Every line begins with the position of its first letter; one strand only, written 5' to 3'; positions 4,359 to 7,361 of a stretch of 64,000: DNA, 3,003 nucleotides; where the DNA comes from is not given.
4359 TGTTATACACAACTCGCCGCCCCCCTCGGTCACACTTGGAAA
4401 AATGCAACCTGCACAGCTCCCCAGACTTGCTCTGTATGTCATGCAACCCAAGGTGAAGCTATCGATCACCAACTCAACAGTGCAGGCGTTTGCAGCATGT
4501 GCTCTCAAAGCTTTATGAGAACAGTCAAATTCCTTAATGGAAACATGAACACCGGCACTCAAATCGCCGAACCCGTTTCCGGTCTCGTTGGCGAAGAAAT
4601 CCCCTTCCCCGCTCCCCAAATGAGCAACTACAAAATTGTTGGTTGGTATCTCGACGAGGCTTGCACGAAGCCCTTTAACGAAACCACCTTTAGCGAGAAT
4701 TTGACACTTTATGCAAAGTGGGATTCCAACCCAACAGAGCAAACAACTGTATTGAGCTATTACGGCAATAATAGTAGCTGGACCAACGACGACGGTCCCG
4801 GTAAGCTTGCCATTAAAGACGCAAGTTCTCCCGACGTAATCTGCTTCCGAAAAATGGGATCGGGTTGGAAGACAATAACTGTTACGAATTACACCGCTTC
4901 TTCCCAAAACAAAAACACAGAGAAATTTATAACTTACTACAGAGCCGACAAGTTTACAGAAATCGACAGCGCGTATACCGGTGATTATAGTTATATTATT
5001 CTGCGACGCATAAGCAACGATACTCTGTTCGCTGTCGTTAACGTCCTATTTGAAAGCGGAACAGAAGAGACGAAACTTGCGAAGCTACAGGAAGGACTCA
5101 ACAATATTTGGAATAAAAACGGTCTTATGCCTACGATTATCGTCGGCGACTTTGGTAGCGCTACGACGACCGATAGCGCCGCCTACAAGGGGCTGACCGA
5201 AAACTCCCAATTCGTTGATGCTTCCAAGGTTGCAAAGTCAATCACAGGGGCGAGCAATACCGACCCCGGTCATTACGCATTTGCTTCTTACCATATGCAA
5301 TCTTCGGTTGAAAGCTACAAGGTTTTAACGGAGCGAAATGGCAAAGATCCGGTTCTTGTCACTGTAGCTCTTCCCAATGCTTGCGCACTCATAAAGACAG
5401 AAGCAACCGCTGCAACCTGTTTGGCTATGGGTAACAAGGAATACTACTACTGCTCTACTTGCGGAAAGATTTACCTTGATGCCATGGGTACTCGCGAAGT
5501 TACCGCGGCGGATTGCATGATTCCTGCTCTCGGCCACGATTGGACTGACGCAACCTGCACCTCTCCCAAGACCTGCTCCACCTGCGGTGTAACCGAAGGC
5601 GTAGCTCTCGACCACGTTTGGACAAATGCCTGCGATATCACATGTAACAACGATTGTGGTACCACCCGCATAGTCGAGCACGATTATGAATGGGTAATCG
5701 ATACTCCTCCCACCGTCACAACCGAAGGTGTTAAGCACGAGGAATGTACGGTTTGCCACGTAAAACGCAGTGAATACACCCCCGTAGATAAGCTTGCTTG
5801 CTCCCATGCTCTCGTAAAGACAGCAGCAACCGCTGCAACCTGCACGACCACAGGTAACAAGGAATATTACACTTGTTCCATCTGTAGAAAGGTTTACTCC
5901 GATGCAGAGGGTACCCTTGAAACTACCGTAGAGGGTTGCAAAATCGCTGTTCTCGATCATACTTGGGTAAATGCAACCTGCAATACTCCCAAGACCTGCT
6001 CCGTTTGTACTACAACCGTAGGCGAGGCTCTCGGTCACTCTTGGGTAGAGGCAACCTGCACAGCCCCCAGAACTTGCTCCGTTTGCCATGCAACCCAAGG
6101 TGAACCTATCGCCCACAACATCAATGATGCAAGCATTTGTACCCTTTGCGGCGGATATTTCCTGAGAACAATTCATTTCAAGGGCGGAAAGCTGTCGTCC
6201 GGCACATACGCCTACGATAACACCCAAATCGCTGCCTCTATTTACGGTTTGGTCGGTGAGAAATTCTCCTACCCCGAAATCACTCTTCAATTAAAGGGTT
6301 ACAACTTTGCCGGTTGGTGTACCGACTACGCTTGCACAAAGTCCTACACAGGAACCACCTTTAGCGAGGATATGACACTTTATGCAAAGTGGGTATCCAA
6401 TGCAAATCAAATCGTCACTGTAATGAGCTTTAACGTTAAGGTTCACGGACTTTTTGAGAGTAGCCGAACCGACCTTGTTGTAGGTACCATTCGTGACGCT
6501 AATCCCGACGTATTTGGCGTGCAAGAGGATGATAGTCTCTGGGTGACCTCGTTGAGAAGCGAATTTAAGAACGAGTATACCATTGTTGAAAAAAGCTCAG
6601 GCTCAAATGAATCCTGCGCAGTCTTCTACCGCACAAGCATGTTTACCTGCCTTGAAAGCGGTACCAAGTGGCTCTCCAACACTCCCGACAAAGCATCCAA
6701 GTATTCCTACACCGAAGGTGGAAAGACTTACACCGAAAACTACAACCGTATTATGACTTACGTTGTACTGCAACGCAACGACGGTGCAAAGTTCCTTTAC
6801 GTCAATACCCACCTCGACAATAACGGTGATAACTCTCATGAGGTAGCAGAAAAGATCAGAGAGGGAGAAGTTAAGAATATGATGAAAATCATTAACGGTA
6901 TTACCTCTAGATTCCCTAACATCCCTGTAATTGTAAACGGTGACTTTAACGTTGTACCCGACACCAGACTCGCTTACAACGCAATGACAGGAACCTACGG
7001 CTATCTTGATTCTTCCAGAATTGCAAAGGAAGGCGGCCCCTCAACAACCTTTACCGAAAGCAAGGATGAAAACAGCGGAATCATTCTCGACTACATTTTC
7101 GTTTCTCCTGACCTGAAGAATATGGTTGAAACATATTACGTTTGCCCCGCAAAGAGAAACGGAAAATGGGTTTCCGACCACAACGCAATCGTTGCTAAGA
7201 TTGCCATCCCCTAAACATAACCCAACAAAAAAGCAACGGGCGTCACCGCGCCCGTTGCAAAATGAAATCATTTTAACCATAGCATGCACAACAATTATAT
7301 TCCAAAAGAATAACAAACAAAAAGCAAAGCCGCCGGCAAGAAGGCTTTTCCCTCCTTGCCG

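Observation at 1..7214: Giant exported protein made of three [Cys-repeat]-[List-Bact repeat]-[EEP] modules in which two EEP domains are catalytically dead and only the last is intact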

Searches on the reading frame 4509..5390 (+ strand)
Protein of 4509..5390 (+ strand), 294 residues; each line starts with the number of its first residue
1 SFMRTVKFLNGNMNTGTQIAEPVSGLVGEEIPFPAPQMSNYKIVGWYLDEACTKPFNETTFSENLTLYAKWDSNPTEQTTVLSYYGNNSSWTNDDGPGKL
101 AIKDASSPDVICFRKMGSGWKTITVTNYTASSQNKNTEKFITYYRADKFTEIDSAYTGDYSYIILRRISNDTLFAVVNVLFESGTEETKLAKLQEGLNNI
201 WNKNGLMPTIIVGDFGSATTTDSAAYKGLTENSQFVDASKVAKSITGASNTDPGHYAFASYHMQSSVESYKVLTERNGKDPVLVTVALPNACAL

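Call 74: predict_structure(alignment_id=A4)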
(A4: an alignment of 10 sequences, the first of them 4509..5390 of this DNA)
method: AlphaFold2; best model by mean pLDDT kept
length: 294 residues; sequences in the alignment: 10
mean_pLDDT: 86.3   pTM: 0.74
mean pLDDT of the five models: 86.3, 83.5, 82.7, 81.9, 81.3
residues with pLDDT >= 90: 153; 70-90: 114; 50-70: 24; < 50: 3
segments of 3 or more residues with pLDDT < 50: 292-294
pLDDT, mean of each block of 10 residues (from residue 1): 83 73 82 69 82 83 87 70 94 94 96 94 94 94 96 95 92 93 88 92 83 82 87 86 81 87 86 92 86 42
secondary structure, 60 per line:
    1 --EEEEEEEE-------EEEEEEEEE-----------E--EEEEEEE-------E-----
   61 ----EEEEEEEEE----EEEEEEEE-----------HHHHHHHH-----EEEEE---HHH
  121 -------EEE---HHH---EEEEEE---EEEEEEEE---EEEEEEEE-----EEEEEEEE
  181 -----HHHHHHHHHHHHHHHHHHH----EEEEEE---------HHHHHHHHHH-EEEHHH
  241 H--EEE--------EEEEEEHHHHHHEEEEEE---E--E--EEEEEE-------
elements in order: E3-10 E18-26 E41-47 E65-73 E78-85 H97-104 E110-114 E128-130 E140-145 E149-156 E160-167 E173-180 H186-204 E209-214 H224-233 E235-237 H238-241 E244-246 E255-260 H261-266 E267-272 E282-287

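Call 76: fold_search(model_id=the predicted structure, library=pdb)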
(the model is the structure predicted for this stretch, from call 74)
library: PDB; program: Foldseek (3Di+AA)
matches with E <= 10: 1234; with E <= 0.001: 243
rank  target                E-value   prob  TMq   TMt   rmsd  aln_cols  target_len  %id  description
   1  3mpr_D                3.0e-13  1.00  0.54  0.58   5.8       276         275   14  Crystal Structure of endonuclease/exonuclease/phosphatase family protein from Bacteroides thetaiotaomicron, Northeast  (released 2010-05-26)
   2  3g6s                  6.2e-13  1.00  0.56  0.62   4.4       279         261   16  Crystal structure of the endonuclease/exonuclease/phosphatase (BVU_0621) from Bacteroides vulgatus. Northeast Structural (released 2009-02-17)
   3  3mpr_C                8.4e-13  1.00  0.55  0.57   4.9       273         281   14  Crystal Structure of endonuclease/exonuclease/phosphatase family protein from Bacteroides thetaiotaomicron, Northeast  (released 2010-05-26)
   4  3mpr_B                4.0e-12  1.00  0.55  0.59   4.9       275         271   14  Crystal Structure of endonuclease/exonuclease/phosphatase family protein from Bacteroides thetaiotaomicron, Northeast  (released 2010-05-26)
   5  3mpr_A                8.4e-12  1.00  0.55  0.57   5.1       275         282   15  Crystal Structure of endonuclease/exonuclease/phosphatase family protein from Bacteroides thetaiotaomicron, Northeast  (released 2010-05-26)
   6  4c1r_A                1.3e-11  1.00  0.52  0.57   5.4       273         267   15  Bacteroides thetaiotaomicron VPI-5482 mannosyl-6-phosphatase Bt3783 (released 2013-11-13)
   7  6bt2_A                3.0e-11  1.00  0.52  0.56   5.8       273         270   13  Structure of the human Nocturnin catalytic domain with bound sulfate anion (released 2018-05-16)
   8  6nf0                  1.3e-10  1.00  0.54  0.53   6.0       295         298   12  Nocturnin with bound NADPH substrate (released 2019-05-01)
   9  3l1w_A                1.4e-10  1.00  0.53  0.61   4.7       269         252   13  The crystal structure of a functionally unknown conserved protein from Enterococcus faecalis V583 (released 2010-01-12)
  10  6bt2_B                1.5e-10  1.00  0.55  0.59   5.3       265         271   14  Structure of the human Nocturnin catalytic domain with bound sulfate anion (released 2018-05-16)
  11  6bt1                  7.4e-10  1.00  0.49  0.49   7.2       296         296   11  Structure of the human Nocturnin catalytic domain (released 2018-05-16)
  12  5inn_C                7.9e-10  1.00  0.53  0.66   4.2       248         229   11  Mouse Tdp2 D358N protein, apo state with increased disorder amongst variable DNA-binding grasp conformations (released 2016-04-27)
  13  8sp7                  8.9e-10  1.00  0.52  0.64   4.7       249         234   11  LINE-1 retrotransposon endonuclease domain complex with tranexamic acid (released 2024-05-22)
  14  2v0r_A                8.9e-10  1.00  0.49  0.60   6.6       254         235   11  crystal structure of a hairpin exchange variant (LTx) of the targeting LINE-1 retrotransposon endonuclease (released 2007-07-17)
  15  6mal                  1.4e-09  1.00  0.48  0.47   7.8       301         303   12  Structure of human Nocturnin C-terminal domain (released 2018-09-05)
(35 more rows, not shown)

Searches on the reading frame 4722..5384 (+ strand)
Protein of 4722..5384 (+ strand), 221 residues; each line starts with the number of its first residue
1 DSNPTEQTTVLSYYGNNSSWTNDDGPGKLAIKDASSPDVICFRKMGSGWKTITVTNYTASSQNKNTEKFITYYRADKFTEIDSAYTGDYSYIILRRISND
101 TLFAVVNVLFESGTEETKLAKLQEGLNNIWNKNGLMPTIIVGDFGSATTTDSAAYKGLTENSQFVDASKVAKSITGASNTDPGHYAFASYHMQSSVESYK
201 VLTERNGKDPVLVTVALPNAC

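Call 6: search_protein_families(library=pfam, proteins=[window:4722-5384:+], max_evalue=10)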
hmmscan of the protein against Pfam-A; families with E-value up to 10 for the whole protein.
window:4722-5384:+ (221 aa): 1 family
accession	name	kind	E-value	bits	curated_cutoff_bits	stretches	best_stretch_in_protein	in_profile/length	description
PF04263.21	TPK_catalytic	-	0.039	14.3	30.7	1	128-157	19-48/113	Thiamin pyrophosphokinase, catalytic domain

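Call 13: search_protein_families(library=ncbifam, proteins=[window:4722-5384:+], max_evalue=1)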
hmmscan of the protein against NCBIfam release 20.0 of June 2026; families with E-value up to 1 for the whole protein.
window:4722-5384:+ (221 aa): 0 families

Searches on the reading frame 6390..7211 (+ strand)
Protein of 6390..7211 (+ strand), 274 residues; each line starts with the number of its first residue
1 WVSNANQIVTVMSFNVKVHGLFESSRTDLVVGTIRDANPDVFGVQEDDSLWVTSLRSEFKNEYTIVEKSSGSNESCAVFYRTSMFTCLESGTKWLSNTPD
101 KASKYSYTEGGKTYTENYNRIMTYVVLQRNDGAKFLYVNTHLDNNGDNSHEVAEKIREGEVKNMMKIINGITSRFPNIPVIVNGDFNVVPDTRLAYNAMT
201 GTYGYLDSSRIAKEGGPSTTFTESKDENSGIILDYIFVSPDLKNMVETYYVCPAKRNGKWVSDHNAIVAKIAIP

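Call 6: search_protein_families(library=pfam, proteins=[window:6390-7211:+], max_evalue=10)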
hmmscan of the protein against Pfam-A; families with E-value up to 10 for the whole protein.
window:6390-7211:+ (274 aa): 4 families
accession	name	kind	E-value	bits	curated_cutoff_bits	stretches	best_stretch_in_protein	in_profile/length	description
PF03372.29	Exo_endo_phos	-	4.7e-13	49.8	24.5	1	12-264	1-225/225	Endonuclease/Exonuclease/phosphatase family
PF14529.12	Exo_endo_phos_2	-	3.8e-05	24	27.4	2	218-267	76-116/117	Endonuclease-reverse transcriptase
PF22669.2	Exo_endo_phos2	-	0.0082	16.2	27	1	119-188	114-179/288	Endonuclease/Exonuclease/phosphatase family 2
PF11434.14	CHIPS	-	0.24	11.7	25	0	114-149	22-57/91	Chemotaxis-inhibiting protein CHIPS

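Call 13: search_protein_families(library=ncbifam, proteins=[window:6390-7211:+], max_evalue=1)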
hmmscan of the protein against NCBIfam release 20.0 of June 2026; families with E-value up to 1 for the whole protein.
window:6390-7211:+ (274 aa): 3 families
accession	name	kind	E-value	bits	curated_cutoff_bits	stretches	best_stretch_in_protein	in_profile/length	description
TIGR00633.1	xth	equivalog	1e-07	31.8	99.05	2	204-271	186-254/255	exodeoxyribonuclease III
TIGR00195.1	exoDNase_III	equivalog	6.6e-06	25.9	182.55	1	204-271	183-254/254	exodeoxyribonuclease III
NF008733.0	PRK11756.1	equivalog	0.0013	18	280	1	105-191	74-158/269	exodeoxyribonuclease III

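Call 16: find_homologous_proteins(query=window:6390-7211:+, max_evalue=0.00001)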
Query window:6390-7211:+ (274 aa): 77 proteins with E <= 0.00001 among 264 candidates.
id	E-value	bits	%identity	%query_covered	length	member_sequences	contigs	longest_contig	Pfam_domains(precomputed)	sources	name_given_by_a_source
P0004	2.3e-138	478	82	96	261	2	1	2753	PF03372.30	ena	-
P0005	5.7e-111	388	67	100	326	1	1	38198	PF09479.17,PF14529.13,PF03372.30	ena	-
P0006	6.6e-110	384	72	96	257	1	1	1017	PF14529.13,PF03372.30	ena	-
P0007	3.1e-103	363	63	100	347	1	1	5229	PF09479.17,PF03372.30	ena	-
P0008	9.7e-102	358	64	100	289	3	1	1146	PF14529.13,PF03372.30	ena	-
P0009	6.4e-94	332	68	81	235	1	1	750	PF14529.13,PF03372.30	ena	-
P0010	1.0e-88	315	56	100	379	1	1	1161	PF09479.17,PF14529.13,PF03372.30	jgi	jgi:uncharacterized repeat protein (TIGR02543 family)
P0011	6.5e-84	299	53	100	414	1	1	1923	PF09479.17,PF14529.13,PF03372.30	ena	-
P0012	4.9e-82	293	54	99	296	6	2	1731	PF03372.30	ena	-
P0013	6.0e-82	293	53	99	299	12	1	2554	PF14529.13,PF03372.30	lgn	-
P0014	1.1e-80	289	53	98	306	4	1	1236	PF14529.13,PF03372.30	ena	-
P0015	1.1e-80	289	53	98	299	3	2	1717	PF03372.30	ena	-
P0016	3.2e-80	287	53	99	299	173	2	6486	PF14529.13,PF03372.30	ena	-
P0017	5.4e-80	286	53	99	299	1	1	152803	PF14529.13,PF03372.30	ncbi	-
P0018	7.8e-80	286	55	97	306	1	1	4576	PF14529.13,PF03372.30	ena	-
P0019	2.6e-79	284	53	98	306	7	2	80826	PF14529.13,PF03372.30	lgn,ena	-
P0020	3.7e-79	284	51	99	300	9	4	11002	PF14529.13,PF03372.30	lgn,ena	-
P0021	6.3e-79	283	52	100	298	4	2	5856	PF03372.30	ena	-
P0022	7.7e-79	283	63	79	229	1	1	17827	PF03372.30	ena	-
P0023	1.0e-78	282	54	97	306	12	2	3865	PF14529.13,PF03372.30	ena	-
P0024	2.6e-78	281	53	99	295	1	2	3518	PF14529.13,PF03372.30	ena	-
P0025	1.3e-77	279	51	98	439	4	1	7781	PF14529.13,PF03372.30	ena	-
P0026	2.0e-77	278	52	100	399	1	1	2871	PF09479.17,PF14529.13,PF03372.30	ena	-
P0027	2.1e-77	278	52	98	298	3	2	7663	PF14529.13,PF03372.30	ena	-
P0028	2.8e-77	278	53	97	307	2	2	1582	PF14529.13,PF03372.30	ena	-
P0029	3.2e-77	277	51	99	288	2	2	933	PF14529.13,PF03372.30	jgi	jgi:endonuclease/exonuclease/phosphatase family metal-dependent hydrolase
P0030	7.3e-77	276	51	99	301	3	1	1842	PF14529.13,PF03372.30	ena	-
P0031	1.9e-76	275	53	97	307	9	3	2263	PF14529.13,PF03372.30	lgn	-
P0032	3.5e-76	274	52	97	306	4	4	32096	PF14529.13,PF03372.30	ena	-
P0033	2.8e-75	271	51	99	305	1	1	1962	PF14529.13,PF03372.30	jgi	jgi:endonuclease/exonuclease/phosphatase family metal-dependent hydrolase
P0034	1.6e-70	255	48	100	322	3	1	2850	PF09479.17,PF14529.13,PF03372.30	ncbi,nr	ncbi:MAG: endonuclease/exonuclease/phosphatase family protein, partial [Clostridia bacterium]|nr:end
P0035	5.7e-70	254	64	69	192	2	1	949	PF14529.13,PF03372.30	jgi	jgi:endonuclease/exonuclease/phosphatase family metal-dependent hydrolase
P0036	6.0e-70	253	48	98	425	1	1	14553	PF03372.30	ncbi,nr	ncbi:MAG: endonuclease/exonuclease/phosphatase family protein, partial [Clostridia bacterium]|nr:end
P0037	6.7e-70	253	60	73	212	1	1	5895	PF14529.13,PF03372.30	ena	-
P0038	7.1e-69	250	47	98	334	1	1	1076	PF03372.30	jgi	jgi:endonuclease/exonuclease/phosphatase family metal-dependent hydrolase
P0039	1.6e-68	249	54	81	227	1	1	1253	PF14529.13,PF03372.30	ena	-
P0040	2.1e-68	248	48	100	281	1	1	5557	PF14529.13,PF03372.30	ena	-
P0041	1.5e-67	246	48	98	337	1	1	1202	PF03372.30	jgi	jgi:endonuclease/exonuclease/phosphatase family metal-dependent hydrolase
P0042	5.0e-67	244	55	81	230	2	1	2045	PF14529.13,PF03372.30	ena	-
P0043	7.9e-67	243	47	98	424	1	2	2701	PF03372.30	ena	-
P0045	1.6e-65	239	48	100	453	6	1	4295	PF09479.17,PF03372.30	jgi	jgi:uncharacterized repeat protein (TIGR02543 family)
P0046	1.2e-64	236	48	96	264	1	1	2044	PF03372.30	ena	-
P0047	9.3e-64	233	72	54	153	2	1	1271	PF14529.13,PF03372.30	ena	-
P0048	2.2e-61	225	47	95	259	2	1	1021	PF03372.30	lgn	-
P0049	2.4e-59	219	53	73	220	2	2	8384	PF14529.13,PF03372.30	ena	-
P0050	8.1e-59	217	52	72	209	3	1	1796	PF14529.13,PF03372.30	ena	-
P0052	5.5e-54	201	46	81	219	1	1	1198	PF03372.30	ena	-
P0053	5.7e-52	195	59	56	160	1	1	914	PF14529.13,PF03372.30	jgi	jgi:endonuclease/exonuclease/phosphatase family metal-dependent hydrolase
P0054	2.5e-49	186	46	84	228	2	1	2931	PF14529.13,PF03372.30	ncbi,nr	ncbi:MAG: endonuclease/exonuclease/phosphatase family protein, partial [Clostridia bacterium]|nr:end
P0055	1.2e-47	180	51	61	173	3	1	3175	PF14529.13,PF03372.30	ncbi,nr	ncbi:MAG: endonuclease/exonuclease/phosphatase family protein, partial [Clostridia bacterium]|nr:end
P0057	4.1e-41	159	51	58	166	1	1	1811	PF03372.30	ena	-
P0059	4.5e-32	129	38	95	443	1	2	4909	PF03372.30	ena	-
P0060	5.8e-32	129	51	55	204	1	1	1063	PF14529.13,PF03372.30,PF22669.3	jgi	jgi:endonuclease/exonuclease/phosphatase family metal-dependent hydrolase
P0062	4.3e-29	120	51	45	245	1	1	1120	PF00817.26,PF03372.30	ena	-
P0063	7.7e-29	119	36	95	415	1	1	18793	PF03372.30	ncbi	-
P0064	2.9e-28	117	34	97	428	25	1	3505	PF03372.30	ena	-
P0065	8.1e-28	115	35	96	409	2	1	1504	PF03372.30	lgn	-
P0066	3.3e-27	113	34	96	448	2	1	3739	PF03372.30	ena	-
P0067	7.2e-26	109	35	95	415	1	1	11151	PF03372.30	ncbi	-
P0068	8.6e-26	109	35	95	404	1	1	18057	PF03372.30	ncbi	-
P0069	9.1e-25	105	36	95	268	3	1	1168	PF03372.30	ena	-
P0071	2.3e-16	78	30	97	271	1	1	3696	PF03372.30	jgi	-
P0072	3.2e-16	77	29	98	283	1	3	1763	PF03372.30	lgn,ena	-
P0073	4.4e-16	77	31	96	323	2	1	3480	PF03372.30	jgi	jgi:endonuclease/exonuclease/phosphatase family metal-dependent hydrolase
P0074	7.4e-15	73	31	97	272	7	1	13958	PF03372.30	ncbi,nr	ncbi:MAG: Endonuclease/exonuclease/phosphatase [Paenibacillus sp.]|nr:Endonuclease/exonuclease/phosp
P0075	1.5e-14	72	31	99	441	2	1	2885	PF03372.30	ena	-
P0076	3.7e-13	67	29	99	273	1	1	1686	PF03372.30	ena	-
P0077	1.3e-9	56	30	99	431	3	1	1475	PF14529.13,PF03372.30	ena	-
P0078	2.7e-6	45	29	78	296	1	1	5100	PF03372.30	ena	-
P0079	4.2e-6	44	26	96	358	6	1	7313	PF03372.30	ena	-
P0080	7.3e-6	43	29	78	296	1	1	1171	PF03372.30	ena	-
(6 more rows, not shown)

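Call 31: search_solved_structures(query=window:6390-7211:+, max_evalue=0.01, show_alignments=2)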
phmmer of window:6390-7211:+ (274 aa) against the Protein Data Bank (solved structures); distinct sequences matched with E-value up to 0.01: 4.
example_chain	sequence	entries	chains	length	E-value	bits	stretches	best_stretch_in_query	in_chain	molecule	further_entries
4c1r_A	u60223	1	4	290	3.6e-11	46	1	33-242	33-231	MANNOSYL-6-PHOSPHATASE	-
3mpr_A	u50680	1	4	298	3.6e-11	45.9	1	31-242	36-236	Putative endonuclease/exonuclease/phosphatase family protein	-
3g6s_A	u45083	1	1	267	2.2e-09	40.1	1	26-271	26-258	Putative endonuclease/exonuclease/phosphatase family protein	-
3l1w_A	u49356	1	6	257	0.00035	23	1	68-271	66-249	Uncharacterized protein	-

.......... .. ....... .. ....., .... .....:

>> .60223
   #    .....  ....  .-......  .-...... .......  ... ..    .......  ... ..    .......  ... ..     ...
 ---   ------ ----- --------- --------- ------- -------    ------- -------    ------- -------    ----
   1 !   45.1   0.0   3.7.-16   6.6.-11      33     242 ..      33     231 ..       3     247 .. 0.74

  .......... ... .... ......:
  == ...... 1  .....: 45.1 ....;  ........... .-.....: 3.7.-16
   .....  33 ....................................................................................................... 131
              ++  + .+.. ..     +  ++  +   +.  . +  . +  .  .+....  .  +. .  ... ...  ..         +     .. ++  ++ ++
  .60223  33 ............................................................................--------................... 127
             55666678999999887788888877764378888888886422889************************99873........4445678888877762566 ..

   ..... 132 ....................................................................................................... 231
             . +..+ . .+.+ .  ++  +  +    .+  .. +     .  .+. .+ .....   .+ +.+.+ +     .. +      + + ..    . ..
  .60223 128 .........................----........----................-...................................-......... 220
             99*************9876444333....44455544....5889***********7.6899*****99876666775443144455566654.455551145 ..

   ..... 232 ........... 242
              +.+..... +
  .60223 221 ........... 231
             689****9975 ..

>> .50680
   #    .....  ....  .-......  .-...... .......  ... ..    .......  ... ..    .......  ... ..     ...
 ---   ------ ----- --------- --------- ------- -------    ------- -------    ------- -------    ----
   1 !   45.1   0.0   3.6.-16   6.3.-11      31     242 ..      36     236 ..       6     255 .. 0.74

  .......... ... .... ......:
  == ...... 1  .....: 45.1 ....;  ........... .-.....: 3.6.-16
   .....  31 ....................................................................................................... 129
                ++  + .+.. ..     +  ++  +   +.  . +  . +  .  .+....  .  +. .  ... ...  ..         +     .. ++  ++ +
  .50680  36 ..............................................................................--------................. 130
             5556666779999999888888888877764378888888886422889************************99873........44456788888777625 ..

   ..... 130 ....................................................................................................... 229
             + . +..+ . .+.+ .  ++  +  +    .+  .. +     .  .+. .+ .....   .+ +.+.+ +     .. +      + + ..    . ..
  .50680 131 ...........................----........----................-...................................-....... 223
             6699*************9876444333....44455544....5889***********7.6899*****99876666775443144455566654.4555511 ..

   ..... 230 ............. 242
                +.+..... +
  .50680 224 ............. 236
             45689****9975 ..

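Call 73: find_related_loci(query=window:6390-7211:+, collection=genome_contigs, flank=10000)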
Query window:6390-7211:+ (274 aa) in genome_contigs; peptide patterns used: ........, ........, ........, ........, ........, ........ (x = any residue, [..] = any of these).
77 stretches matched a pattern, but none encodes a relative of the query by tblastn (E <= 1e-3).
